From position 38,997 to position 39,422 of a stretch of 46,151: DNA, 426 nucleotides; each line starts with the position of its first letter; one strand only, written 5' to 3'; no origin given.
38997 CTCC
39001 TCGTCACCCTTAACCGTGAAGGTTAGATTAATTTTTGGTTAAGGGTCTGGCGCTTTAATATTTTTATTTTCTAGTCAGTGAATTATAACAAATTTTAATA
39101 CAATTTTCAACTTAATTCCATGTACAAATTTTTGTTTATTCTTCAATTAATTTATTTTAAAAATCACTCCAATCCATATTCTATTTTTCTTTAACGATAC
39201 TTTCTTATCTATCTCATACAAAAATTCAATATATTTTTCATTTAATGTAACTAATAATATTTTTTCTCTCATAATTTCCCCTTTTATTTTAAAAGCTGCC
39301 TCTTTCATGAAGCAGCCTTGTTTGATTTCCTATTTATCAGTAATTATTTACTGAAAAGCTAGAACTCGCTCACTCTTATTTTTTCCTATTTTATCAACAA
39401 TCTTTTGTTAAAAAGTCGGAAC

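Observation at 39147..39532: Relic type III (ToxIN/AbiQ-like) toxin-antitoxin locus upstream of glmS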

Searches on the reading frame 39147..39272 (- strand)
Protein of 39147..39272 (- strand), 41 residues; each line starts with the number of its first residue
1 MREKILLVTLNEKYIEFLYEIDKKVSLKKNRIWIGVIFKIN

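Call 4: search_protein_families(library=pfam, proteins=[window:39150-39272:-], max_evalue=10)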
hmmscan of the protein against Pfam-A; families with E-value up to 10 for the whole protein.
seq(41 aa): 1 family
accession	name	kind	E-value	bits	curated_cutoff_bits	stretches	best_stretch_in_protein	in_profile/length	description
PF13958.12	ToxN_toxin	-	3.4e-05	24.5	25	1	7-41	3-41/159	Toxin ToxN, type III toxin-antitoxin system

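Call 10: find_homologous_proteins(query=window:39150-39272:-, max_evalue=0.01)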
Query seq(41 aa) (41 aa): 2 proteins with E <= 0.01 among 2 candidates.
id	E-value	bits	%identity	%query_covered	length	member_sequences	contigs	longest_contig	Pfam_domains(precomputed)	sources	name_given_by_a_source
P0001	3.7e-17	77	98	100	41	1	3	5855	PF13958.13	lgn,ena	-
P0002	1.1e-15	73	98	100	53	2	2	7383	-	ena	-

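Call 13: search_dna_similar(query=window:39150-39272:-, collection=plasmids, mode=protein, max_evalue=1, max_rows=30)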
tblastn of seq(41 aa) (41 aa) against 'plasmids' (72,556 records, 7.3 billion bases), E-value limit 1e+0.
No match.

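Call 14: find_encoding_contigs(protein=P0002, flank=5000, max_places=6)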
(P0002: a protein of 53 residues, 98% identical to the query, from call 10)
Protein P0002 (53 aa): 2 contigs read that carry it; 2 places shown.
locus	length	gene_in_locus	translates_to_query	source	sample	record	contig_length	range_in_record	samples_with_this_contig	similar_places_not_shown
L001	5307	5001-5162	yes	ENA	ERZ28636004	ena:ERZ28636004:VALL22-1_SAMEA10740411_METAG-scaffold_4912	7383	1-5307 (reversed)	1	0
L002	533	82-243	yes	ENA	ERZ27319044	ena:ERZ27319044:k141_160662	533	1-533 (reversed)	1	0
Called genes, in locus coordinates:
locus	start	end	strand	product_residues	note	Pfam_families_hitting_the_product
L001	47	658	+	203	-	PF00877:NLPC_P60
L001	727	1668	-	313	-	PF01207:Dus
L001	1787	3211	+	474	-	PF14296:O-ag_pol_Wzy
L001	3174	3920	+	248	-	PF05704:Caps_synth, PF12919:TcdA_TcdB (faint), PF04488:Gly_transf_sug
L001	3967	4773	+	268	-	PF23226:Exo_endo_phos_PGAP2IP, PF03372:Exo_endo_phos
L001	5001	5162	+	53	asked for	-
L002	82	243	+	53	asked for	-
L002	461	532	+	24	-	?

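Call 16: search_solved_structures(query=window:39150-39272:-, max_evalue=10, show_alignments=3)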
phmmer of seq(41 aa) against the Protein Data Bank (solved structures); distinct sequences matched with E-value up to 10: 18.
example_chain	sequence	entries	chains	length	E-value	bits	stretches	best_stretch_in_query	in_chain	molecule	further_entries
1u87_A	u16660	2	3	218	0.72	13.7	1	4-38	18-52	Glutathione S-Transferase 26 kDa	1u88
1gta_A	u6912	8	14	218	0.72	13.7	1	4-38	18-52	GLUTATHIONE S-TRANSFERASE | Glutathione S-Transferase 26kDa | Glutathione S-Transferase 26 kDa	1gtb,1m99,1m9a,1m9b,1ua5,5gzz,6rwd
3qmz_T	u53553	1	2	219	0.73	13.6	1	4-38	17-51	Glutathione-S-transferase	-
4ato_A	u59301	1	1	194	0.74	13.6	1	9-41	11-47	TOXN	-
1y6e_A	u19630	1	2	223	0.78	13.6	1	4-38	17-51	glutathione S-transferase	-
6ji6_A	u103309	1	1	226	0.81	13.5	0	4-38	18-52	Glutathione S-transferase class-mu 26 kDa isozyme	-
8gyd_A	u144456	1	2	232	0.85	13.4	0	4-38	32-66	Glutathione S-transferase class-mu 26 kDa isozyme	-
1gne_A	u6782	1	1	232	0.87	13.4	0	4-38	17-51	GLUTATHIONE S-TRANSFERASE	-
1dug_A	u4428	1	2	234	0.88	13.4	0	4-38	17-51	chimera of GLUTATHIONE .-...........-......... LINKEr-C-TERMINAL FIBRINOGEN GAMMA CHAIN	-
3crt_A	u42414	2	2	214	0.92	13.3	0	4-35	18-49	Glutathione S-transferase class-mu 26 kDa isozyme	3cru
6n8u_A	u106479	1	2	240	0.96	13.3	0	4-38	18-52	Glutathione S-transferase class-mu 26 kDa isozyme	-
1bg5_A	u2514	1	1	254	1.1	13.1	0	4-38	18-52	FUSION PROTEIN OF ALPHA-NA,K-ATPASE WITH GLUTATHIONE S-TRANSFERASE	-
30of_S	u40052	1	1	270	1.3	12.9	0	4-38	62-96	Interferon-induced GTP-binding protein Mx2,GST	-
9f1b_DA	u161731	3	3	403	1.3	12.9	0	4-38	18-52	Glutathione S-transferase class-mu 26 kDa isozyme,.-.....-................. 50 | Glutathione S-transferase class-mu 26 kDa isozyme,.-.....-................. 50,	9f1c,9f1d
2xd0_A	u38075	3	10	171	1.4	12.8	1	8-28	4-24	TOXN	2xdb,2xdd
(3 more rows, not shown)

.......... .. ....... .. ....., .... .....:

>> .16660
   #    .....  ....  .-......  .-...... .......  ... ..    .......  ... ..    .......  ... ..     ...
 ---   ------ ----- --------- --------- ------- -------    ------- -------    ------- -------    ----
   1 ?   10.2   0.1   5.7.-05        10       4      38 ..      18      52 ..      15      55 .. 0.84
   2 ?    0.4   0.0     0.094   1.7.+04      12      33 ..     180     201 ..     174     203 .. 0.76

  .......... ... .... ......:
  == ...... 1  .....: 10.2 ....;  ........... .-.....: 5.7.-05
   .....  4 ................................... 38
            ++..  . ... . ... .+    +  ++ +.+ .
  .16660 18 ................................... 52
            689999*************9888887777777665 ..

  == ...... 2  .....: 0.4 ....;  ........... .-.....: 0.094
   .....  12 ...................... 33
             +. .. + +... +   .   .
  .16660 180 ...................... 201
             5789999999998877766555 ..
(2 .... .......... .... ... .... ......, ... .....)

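Call 18: search_protein_representatives(protein=window:39147-39272:-)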
Query: 41 residues. Proteins with E-value up to 0.001 (for the whole library): 3; up to 1e-10: 2; up to 1e-30: 0. The best 3 are listed.
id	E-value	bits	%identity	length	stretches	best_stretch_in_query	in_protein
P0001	1.2e-17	77.0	98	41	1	1-41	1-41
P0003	1.9e-16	73.3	100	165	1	1-41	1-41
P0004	5.4e-04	35.4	55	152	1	3-40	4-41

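Call 20: find_homologous_proteins(query=P0003, max_evalue=0.001)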
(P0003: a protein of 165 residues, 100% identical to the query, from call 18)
Query P0003 (165 aa): 10 proteins with E <= 0.001 among 504 candidates.
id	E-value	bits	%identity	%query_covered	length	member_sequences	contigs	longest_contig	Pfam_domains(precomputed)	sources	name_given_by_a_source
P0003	6.0e-94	330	100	100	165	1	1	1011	PF13958.13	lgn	-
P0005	3.9e-91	321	98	100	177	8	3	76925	PF13958.13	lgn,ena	-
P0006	4.5e-91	321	98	99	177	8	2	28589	PF13958.13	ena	-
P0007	4.2e-58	214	98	65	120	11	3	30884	PF13958.13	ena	-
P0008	1.4e-56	209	95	67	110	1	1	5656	PF13958.13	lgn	-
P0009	6.3e-54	200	100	62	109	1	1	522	PF13958.13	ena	-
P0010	1.0e-44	170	54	99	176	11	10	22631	PF13958.13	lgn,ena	-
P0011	2.6e-27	114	46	95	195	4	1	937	PF13958.13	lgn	-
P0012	2.3e-24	104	40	98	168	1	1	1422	PF13958.13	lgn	-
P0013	8.7e-20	89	41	99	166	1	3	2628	PF13958.13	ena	-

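Call 21: search_protein_families(library=pfam, proteins=[P0003, P0004], max_evalue=0.01)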
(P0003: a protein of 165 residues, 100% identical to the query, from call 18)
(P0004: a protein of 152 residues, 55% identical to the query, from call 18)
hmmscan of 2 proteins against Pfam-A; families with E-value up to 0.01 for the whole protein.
P0003 (165 aa): 1 family
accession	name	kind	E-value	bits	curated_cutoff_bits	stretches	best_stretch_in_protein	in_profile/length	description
PF13958.12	ToxN_toxin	-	1.6e-35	123.1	25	1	7-162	3-156/159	Toxin ToxN, type III toxin-antitoxin system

P0004 (152 aa): 1 family
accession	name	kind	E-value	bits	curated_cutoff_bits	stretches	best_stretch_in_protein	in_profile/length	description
PF13958.12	ToxN_toxin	-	7.9e-34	117.6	25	1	8-137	3-139/159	Toxin ToxN, type III toxin-antitoxin system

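Call 22: find_encoding_contigs(protein=P0005, flank=6000, max_places=4)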
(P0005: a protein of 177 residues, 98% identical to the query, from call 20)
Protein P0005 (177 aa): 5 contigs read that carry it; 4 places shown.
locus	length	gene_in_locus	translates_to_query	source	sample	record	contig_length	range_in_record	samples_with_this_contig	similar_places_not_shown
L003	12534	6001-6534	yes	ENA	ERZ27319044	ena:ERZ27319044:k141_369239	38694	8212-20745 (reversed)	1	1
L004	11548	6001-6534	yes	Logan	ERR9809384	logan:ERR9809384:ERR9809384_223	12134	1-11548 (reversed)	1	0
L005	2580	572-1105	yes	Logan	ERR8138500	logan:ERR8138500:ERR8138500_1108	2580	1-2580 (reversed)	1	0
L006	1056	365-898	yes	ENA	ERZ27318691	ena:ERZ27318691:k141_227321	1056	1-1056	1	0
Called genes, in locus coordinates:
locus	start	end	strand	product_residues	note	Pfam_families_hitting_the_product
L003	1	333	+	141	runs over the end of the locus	-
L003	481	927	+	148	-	PF02580:Tyr_Deacylase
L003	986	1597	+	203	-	PF00877:NLPC_P60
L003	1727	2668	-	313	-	PF01207:Dus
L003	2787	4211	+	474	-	PF14296:O-ag_pol_Wzy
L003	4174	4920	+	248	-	PF05704:Caps_synth, PF12919:TcdA_TcdB (faint), PF04488:Gly_transf_sug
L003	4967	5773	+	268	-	PF23226:Exo_endo_phos_PGAP2IP, PF03372:Exo_endo_phos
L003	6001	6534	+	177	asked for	PF13958:ToxN_toxin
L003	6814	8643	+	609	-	PF13230:GATase_4 (weak), PF13522:GATase_6, PF13537:GATase_7, PF01380:SIS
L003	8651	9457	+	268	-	-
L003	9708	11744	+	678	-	PF03235:GmrSD_N, PF07510:GmrSD_C, PF14267:DUF4357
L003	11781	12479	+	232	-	PF01135:PCMT, PF10294:Methyltransf_16, PF05175:MTS, PF06325:PrmA, PF08241:Methyltransf_11, PF13649:Methyltransf_25, PF13847:Methyltransf_31, PF01170:UPF0020, +9 more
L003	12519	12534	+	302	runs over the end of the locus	PF01745:IPT, PF02224:Cytidylate_kin (faint), PF01715:IPPT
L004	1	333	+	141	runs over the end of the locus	-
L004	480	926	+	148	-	PF02580:Tyr_Deacylase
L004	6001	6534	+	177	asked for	PF13958:ToxN_toxin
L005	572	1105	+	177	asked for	PF13958:ToxN_toxin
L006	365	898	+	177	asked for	PF13958:ToxN_toxin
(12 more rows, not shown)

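Call 23: find_encoding_contigs(protein=P0006, flank=6000, max_places=4)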
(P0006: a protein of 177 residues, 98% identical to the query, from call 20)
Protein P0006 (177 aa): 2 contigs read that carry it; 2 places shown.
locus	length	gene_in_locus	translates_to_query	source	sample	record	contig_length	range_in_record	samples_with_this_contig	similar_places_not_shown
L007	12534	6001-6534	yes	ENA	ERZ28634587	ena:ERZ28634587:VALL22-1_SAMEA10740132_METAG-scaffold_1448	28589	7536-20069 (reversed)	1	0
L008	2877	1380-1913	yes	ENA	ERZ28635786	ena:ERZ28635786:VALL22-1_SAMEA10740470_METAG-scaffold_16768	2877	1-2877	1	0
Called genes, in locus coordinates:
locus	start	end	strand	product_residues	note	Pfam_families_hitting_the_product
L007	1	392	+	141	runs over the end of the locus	-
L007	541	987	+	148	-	PF02580:Tyr_Deacylase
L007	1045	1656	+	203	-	PF00877:NLPC_P60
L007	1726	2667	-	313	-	PF01207:Dus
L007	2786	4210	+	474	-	PF14296:O-ag_pol_Wzy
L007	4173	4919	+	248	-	PF05704:Caps_synth (weak), PF04488:Gly_transf_sug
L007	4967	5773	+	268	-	PF23226:Exo_endo_phos_PGAP2IP, PF03372:Exo_endo_phos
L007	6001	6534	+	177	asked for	PF13958:ToxN_toxin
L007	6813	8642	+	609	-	PF13230:GATase_4, PF13522:GATase_6, PF13537:GATase_7, PF01380:SIS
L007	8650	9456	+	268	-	-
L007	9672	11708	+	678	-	PF03235:GmrSD_N, PF07510:GmrSD_C, PF14267:DUF4357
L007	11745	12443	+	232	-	PF05971:Methyltransf_10, PF01135:PCMT, PF10294:Methyltransf_16, PF05175:MTS, PF06325:PrmA, PF01170:UPF0020, PF08241:Methyltransf_11, PF13649:Methyltransf_25, +9 more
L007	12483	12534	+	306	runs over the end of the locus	PF01745:IPT, PF02224:Cytidylate_kin (faint), PF01715:IPPT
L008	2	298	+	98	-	?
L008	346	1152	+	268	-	PF23226:Exo_endo_phos_PGAP2IP, PF03372:Exo_endo_phos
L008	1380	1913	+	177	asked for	PF13958:ToxN_toxin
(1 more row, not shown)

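Call 24: find_encoding_contigs(protein=P0003, flank=6000, max_places=4)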
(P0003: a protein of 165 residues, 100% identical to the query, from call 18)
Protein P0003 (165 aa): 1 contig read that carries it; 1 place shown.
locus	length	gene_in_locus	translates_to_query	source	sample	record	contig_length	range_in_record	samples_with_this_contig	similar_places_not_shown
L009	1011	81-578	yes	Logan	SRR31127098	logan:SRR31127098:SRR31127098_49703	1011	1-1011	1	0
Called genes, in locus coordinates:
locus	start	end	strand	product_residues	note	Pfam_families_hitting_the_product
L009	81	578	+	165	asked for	PF13958:ToxN_toxin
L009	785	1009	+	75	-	?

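Call 32: find_encoding_contigs(protein=P0007, flank=3000, max_places=4)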
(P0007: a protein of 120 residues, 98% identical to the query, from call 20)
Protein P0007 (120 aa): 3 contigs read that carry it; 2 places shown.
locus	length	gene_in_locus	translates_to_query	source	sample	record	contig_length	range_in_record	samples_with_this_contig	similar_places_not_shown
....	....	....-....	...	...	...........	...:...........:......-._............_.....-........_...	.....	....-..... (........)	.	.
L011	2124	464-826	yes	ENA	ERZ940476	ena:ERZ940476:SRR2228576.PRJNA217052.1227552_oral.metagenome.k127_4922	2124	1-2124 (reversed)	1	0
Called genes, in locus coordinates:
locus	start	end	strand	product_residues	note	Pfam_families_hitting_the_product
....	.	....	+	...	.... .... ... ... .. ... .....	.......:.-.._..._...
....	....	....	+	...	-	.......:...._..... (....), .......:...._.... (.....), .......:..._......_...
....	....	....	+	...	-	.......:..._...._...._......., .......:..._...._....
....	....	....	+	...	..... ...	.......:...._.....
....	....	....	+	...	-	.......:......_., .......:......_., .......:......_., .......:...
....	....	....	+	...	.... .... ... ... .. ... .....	-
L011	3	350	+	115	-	?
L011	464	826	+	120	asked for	PF13958:ToxN_toxin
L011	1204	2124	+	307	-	?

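Call 33: find_encoding_contigs(protein=P0008, flank=3000, max_places=3)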
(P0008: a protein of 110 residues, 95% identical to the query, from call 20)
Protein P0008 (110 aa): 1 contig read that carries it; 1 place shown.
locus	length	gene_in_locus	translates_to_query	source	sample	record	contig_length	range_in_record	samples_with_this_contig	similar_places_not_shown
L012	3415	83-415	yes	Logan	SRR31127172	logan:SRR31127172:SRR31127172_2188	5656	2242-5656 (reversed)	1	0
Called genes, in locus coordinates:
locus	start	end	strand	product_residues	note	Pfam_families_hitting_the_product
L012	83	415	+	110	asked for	PF13958:ToxN_toxin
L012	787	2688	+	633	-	PF13230:GATase_4 (weak), PF13522:GATase_6, PF13537:GATase_7, PF01380:SIS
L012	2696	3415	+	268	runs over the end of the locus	-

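Call 34: find_encoding_contigs(protein=P0001, flank=3000, max_places=4)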
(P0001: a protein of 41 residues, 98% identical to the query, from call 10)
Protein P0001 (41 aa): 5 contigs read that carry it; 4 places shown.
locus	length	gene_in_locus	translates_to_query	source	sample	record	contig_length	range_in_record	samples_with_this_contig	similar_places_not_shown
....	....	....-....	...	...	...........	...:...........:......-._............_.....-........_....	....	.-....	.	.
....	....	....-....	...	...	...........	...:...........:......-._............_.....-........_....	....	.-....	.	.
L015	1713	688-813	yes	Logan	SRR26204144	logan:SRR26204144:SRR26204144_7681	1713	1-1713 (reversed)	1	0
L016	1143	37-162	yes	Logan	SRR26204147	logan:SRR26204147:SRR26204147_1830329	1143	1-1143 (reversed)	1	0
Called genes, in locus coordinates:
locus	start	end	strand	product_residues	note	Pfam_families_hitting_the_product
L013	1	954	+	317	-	?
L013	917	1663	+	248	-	PF05704:Caps_synth, PF12919:TcdA_TcdB (faint), PF04488:Gly_transf_sug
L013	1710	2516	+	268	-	PF23226:Exo_endo_phos_PGAP2IP, PF03372:Exo_endo_phos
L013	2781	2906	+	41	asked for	PF13958:ToxN_toxin (weak)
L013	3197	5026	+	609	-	PF13230:GATase_4 (weak), PF13522:GATase_6, PF13537:GATase_7, PF01380:SIS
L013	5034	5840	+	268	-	-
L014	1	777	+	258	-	?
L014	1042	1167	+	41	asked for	PF13958:ToxN_toxin (weak)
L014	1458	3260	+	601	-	?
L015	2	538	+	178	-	?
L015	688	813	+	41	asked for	PF13958:ToxN_toxin (weak)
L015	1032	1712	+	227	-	?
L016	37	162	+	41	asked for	PF13958:ToxN_toxin (weak)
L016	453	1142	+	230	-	?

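Call 38: find_related_loci(query=A2, collection=genome_contigs, flank=3000)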
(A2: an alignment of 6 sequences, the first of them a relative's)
Query A2 (165 aa) in genome_contigs; peptide patterns used: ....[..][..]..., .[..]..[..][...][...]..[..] (x = any residue, [..] = any of these).
600 stretches matched a pattern (row limit reached: there are more); 326 encode a relative of the query (tblastn E <= 1e-3); the best 80 are kept; 80 distinct loci.
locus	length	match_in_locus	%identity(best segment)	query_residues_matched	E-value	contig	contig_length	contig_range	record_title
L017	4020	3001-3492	48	1-164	5e-39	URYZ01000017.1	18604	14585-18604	uncultured Tenericutes bacterium isolate UMGS1485 genome assembly, contig: NODE_1400_length_18604_cov_5.728018, whole ge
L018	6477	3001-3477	46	1-164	9e-38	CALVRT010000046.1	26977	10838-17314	MAG: uncultured Bacilli bacterium isolate E0_DP__bin64 genome assembly, contig: E0_DP__k127_1883021, whole genome shotgu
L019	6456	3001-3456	46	4-162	2e-36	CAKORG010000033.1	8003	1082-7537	MAG: uncultured Bacilli bacterium isolate REFINED_METABAT215_TOP10_CONTIGS_1500_ASSEMBLY_K77_MERGED__Hadza_MoBio_hadza-E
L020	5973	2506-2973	46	1-162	3e-36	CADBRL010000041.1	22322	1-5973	MAG: uncultured Erysipelotrichaceae bacterium isolate RUG14232 genome assembly, contig: RUG14232_asm_41, whole genome sh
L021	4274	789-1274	47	1-162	7e-36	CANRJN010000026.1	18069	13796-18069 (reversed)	MAG: uncultured Bacilli bacterium isolate Lapin-021__bin67 genome assembly, contig: Lapin-021__NODE_3503_length_18069_co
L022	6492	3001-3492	44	1-164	8e-36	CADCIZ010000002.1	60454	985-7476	MAG: uncultured Erysipelotrichaceae bacterium isolate RUG14702 genome assembly, contig: RUG14702_asm_2, whole genome sho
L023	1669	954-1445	40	1-164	1e-35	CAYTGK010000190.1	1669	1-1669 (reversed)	MAG TPA_asm: uncultured Muribaculaceae bacterium isolate SRP314395_co1_48 genome assembly, contig: NODE_54664_length_166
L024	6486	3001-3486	44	1-164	2e-35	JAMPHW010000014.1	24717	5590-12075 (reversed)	MAG: Ruminococcus sp. isolate NALB_7961_7 Scaffold_#14__SCF_014__24517_bp, whole genome shotgun sequence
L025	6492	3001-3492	43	1-164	5e-35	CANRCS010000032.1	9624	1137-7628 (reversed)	MAG: uncultured Bacilli bacterium isolate Lapin-027__bin35 genome assembly, contig: Lapin-027__NODE_7358_length_9624_cov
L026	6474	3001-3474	40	3-164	6e-35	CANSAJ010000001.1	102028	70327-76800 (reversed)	MAG TPA_asm: uncultured Firmicutes bacterium isolate SRR15510223_bin.34_metawrap_v1.3_MAG genome assembly, contig: NODE.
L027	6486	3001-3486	43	3-164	1e-34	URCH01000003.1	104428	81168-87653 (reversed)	uncultured Tenericutes bacterium isolate UMGS872 genome assembly, contig: NODE_15_length_104428_cov_4.66525, whole genom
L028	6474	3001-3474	46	1-159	2e-34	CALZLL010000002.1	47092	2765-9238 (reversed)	MAG: uncultured Clostridium sp. isolate SRR3178346_bin.13_metaWRAP_v1.3_MAG genome assembly, contig: ERZ8974994.81, whol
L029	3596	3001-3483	44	3-163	2e-34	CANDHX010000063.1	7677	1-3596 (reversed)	MAG TPA_asm: uncultured Tenericutes bacterium isolate ERR6760088_bin.52_metawrap_v1.3_MAG genome assembly, contig: ERZ12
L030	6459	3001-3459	45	3-155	2e-34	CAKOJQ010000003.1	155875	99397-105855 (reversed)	MAG: uncultured Bacilli bacterium isolate REFINED_METABAT215_TOP10_CONTIGS_1500_ASSEMBLY_K77_MERGED__Hadza_MoBio_C-REDO_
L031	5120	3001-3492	42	1-164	2e-34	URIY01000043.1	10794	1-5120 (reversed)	uncultured Tenericutes bacterium isolate UMGS1045 genome assembly, contig: NODE_3345_length_10794_cov_14.686656, whole g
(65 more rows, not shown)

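Call 41: find_encoding_contigs(protein=P0010, flank=3000, max_places=8)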
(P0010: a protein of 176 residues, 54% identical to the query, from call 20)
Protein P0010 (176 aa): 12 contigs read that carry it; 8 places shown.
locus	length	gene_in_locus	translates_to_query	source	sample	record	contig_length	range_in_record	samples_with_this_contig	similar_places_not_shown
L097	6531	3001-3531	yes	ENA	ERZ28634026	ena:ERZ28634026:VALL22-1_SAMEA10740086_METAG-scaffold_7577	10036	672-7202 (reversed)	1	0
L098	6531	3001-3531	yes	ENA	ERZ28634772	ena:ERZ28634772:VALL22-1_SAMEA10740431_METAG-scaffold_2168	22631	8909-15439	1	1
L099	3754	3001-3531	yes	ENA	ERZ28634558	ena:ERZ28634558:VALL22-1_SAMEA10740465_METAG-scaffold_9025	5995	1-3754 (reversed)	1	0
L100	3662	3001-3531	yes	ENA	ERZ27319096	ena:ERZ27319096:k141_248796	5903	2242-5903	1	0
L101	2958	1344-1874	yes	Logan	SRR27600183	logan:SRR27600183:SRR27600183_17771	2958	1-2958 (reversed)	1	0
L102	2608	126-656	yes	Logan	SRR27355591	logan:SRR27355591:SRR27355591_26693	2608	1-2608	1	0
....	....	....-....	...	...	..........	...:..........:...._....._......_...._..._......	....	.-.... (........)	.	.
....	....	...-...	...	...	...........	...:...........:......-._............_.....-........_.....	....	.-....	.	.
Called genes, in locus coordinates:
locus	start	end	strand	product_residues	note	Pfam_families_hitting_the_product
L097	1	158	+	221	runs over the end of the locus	-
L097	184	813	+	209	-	PF00156:Pribosyltran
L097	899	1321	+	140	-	-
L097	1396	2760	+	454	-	PF02310:B12-binding, PF04055:Radical_SAM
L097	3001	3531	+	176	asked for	PF13958:ToxN_toxin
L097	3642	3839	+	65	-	-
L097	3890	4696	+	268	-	PF02729:OTCace_N, PF00185:OTCace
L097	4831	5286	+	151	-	PF01948:PyrI, PF02748:PyrI_C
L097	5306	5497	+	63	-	PF00215:OMPdecase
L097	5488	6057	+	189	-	PF00215:OMPdecase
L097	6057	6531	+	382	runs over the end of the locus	?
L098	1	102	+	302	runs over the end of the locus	PF01867:Cas_Cas1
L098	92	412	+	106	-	PF09827:CRISPR_Cas2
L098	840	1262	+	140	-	-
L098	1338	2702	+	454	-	PF02310:B12-binding, PF04055:Radical_SAM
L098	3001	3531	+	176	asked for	PF13958:ToxN_toxin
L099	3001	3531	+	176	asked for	PF13958:ToxN_toxin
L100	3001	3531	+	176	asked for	PF13958:ToxN_toxin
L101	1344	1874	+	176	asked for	PF13958:ToxN_toxin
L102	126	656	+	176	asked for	PF13958:ToxN_toxin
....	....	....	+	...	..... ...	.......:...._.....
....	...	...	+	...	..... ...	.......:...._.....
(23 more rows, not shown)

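Call 42: find_encoding_contigs(protein=P0013, flank=2000, max_places=3)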
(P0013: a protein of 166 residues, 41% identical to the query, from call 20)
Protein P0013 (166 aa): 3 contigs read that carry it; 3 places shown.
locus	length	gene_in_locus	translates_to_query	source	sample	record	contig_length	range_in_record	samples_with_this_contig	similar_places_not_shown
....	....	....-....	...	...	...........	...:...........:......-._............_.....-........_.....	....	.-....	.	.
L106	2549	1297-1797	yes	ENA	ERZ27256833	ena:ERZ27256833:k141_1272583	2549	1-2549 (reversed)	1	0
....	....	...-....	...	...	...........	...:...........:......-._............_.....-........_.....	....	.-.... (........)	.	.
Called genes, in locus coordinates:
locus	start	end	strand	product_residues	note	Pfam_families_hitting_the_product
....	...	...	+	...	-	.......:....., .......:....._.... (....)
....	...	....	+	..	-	-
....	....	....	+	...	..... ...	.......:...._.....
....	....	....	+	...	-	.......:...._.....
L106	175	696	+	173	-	PF10543:ORF6N, PF09669:Phage_pRha (weak)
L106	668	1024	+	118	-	-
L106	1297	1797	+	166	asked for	PF13958:ToxN_toxin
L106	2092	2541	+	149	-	PF13958:ToxN_toxin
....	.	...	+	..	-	?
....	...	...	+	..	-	-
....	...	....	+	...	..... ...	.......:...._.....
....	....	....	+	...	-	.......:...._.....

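Call 65: find_encoding_contigs(protein=P0011, flank=1500, max_places=2)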
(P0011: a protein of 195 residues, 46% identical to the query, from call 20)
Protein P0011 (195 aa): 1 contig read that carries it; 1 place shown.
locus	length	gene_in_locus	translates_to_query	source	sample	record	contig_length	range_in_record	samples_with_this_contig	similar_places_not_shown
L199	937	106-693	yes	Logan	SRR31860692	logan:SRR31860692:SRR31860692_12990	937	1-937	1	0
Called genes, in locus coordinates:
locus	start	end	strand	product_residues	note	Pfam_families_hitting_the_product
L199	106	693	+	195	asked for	PF13958:ToxN_toxin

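Call 66: find_encoding_contigs(protein=P0012, flank=1500, max_places=2)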
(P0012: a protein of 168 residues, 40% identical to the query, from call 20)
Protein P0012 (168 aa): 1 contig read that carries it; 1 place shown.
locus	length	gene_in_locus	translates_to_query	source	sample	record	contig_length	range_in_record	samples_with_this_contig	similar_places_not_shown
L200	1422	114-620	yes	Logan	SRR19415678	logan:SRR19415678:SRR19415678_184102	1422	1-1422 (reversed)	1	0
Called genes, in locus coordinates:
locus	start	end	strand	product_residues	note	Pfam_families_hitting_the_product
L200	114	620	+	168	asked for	PF13958:ToxN_toxin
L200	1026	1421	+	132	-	?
